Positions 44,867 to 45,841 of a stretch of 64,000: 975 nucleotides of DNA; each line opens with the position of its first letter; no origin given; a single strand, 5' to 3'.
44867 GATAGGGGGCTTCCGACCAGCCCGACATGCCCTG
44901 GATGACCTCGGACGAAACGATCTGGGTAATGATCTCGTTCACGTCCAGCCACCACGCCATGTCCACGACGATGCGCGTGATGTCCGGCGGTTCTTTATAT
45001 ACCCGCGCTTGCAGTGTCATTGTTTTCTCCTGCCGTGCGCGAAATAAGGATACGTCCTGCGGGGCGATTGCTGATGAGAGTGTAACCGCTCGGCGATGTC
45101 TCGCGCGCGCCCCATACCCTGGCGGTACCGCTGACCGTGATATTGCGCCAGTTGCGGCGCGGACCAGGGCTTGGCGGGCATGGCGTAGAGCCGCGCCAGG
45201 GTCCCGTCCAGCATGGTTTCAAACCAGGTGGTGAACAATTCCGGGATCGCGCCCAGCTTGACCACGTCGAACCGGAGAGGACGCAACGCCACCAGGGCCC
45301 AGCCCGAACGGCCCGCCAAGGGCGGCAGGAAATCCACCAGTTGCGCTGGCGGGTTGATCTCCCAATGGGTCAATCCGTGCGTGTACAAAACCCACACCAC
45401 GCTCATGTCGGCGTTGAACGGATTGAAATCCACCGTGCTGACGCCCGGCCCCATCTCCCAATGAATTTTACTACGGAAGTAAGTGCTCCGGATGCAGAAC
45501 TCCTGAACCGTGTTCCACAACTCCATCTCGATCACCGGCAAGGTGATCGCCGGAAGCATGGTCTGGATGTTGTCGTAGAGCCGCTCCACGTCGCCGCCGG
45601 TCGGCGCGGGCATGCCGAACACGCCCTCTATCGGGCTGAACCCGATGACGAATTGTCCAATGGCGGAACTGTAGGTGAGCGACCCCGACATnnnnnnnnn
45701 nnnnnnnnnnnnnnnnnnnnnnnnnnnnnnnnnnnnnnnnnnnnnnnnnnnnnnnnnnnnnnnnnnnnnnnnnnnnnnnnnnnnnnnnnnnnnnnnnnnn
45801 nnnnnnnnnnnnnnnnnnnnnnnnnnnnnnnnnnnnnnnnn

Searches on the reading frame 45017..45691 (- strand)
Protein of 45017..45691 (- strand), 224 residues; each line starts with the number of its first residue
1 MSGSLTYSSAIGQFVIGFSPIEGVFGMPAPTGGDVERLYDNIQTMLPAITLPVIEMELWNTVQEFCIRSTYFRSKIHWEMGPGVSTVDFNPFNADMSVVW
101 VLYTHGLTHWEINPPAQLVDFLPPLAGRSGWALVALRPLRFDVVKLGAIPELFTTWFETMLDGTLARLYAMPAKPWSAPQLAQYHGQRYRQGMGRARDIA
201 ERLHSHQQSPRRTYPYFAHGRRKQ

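Call 22: search_protein_families(library=pfam, proteins=[window:45017-45691:-], max_evalue=0.01)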
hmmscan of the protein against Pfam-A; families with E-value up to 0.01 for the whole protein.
window:45017-45691:- (224 aa): 0 families

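Call 23: search_protein_families(library=phrogs, proteins=[window:45017-45691:-], max_evalue=0.001)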
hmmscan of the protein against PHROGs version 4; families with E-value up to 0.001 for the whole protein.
window:45017-45691:- (224 aa): 1 family
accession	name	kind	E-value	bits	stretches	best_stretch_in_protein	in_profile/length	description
phrog_437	-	head and packaging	9.6e-19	68.8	1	151-213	137-197/203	virion structural protein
